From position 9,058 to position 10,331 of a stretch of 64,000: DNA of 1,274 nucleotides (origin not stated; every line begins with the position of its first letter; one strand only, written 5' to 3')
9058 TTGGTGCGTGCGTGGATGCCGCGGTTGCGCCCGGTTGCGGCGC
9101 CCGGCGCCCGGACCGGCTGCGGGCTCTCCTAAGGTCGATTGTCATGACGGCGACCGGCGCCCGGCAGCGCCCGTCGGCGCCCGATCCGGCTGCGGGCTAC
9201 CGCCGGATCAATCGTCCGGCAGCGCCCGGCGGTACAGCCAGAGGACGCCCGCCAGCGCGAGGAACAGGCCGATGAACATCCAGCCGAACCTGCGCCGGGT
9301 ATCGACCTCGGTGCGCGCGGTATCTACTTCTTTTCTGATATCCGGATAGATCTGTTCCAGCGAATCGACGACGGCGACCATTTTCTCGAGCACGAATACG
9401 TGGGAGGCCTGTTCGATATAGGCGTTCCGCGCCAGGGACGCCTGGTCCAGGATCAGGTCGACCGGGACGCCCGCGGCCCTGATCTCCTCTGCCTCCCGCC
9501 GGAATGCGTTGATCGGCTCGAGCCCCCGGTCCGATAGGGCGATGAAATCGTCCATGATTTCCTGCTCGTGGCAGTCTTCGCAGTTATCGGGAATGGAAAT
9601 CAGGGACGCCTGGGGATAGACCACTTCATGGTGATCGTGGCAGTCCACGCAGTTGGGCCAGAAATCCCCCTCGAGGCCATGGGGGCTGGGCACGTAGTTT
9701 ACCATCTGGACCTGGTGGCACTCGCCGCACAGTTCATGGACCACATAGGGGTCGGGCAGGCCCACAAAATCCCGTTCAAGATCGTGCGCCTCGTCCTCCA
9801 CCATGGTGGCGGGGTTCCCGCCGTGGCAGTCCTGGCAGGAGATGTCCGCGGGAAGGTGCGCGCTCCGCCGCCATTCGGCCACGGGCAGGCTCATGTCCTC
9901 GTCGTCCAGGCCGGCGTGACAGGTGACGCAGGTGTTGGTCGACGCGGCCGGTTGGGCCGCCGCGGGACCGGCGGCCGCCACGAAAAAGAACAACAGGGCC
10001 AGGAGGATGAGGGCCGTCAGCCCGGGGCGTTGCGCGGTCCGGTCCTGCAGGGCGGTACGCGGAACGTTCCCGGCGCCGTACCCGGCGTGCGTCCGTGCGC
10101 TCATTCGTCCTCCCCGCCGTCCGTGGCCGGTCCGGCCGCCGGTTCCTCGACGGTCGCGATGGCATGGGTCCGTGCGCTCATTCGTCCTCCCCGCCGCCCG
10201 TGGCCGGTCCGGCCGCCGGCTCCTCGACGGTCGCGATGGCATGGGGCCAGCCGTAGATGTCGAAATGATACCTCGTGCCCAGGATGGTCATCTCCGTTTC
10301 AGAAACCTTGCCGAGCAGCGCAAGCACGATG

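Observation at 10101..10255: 77-bp tandem duplication at the cytochrome b / cytochrome c junction creating a 26-codon mini-ORF with preserved ATGA coupling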

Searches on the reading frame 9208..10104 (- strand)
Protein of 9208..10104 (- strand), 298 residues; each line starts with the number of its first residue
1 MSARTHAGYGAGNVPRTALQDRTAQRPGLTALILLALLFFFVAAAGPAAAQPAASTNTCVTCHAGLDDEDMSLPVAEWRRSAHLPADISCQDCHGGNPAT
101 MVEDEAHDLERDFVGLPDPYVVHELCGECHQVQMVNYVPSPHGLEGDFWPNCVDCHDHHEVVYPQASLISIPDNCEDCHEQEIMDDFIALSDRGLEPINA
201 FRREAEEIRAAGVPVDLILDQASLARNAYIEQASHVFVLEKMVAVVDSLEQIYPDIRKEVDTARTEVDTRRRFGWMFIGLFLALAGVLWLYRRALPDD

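Call 6: search_protein_families(library=pfam, proteins=[window:9208-10104:-], max_evalue=0.01)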
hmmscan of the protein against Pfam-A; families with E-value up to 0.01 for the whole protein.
window:9208-10104:- (298 aa): 5 families
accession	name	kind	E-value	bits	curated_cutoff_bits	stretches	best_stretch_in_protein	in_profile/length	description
PF09699.15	Paired_CXXCH_1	-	3.3e-07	30.3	20.6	1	151-181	8-38/41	Doubled CXXCH motif (Paired_CXXCH_1)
PF14522.11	Cytochrome_C7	-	3.7e-07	30.3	24.8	0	81-179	6-66/67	Cytochrome c7 and related cytochrome c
PF22113.1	Mtrc-MtrF_II-IV_dom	-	0.00083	19.4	30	0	53-99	117-168/176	Outer membrane cytochrome MtrC/MtrF-like, domains II/IV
PF14537.11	Cytochrom_c3_2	-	0.00096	20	25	0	52-98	22-68/79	Cytochrome c3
PF03264.19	Cytochrom_NNT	-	0.0034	17.6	24.1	0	30-94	9-72/174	NapC/NirT cytochrome c family, N-terminal region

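Call 9: find_encoding_contigs(protein=window:9208-10104:-, flank=3000, max_places=10)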
Protein window:9208-10104:- (298 aa): 1 contig read that carries it; 1 place shown.
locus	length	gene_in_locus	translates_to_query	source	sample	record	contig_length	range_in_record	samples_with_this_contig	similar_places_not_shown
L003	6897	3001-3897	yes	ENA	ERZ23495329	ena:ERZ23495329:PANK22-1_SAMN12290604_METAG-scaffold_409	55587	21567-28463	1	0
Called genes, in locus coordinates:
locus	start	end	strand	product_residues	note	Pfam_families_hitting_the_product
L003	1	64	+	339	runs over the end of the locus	PF01408:GFO_IDH_MocA, PF02894:GFO_IDH_MocA_C, PF22725:GFO_IDH_MocA_C3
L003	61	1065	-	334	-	PF19867:DUF6340 (weak), PF03704:BTAD (weak), PF07719:TPR_2 (faint), PF13428:TPR_14 (faint), PF13176:TPR_7 (faint), PF13432:TPR_16 (weak), PF14559:TPR_19 (weak)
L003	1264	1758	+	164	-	PF00355:Rieske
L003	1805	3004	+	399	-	PF00033:Cytochrome_B, PF13631:Cytochrom_B_N_2, PF00032:Cytochrom_B_C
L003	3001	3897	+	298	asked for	PF09699:Paired_CXXCH_1 (faint), PF14522:Cytochrome_C7 (faint)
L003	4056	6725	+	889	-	PF02585:PIG-L, PF10633:NPCBM_assoc (weak)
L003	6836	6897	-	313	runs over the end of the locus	PF01063:Aminotran_4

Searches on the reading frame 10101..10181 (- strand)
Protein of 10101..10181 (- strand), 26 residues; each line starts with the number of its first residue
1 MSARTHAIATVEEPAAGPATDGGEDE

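Call 6: search_protein_families(library=pfam, proteins=[window:10101-10181:-], max_evalue=0.01)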
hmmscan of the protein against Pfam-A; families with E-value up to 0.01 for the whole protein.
window:10101-10181:- (26 aa): 0 families
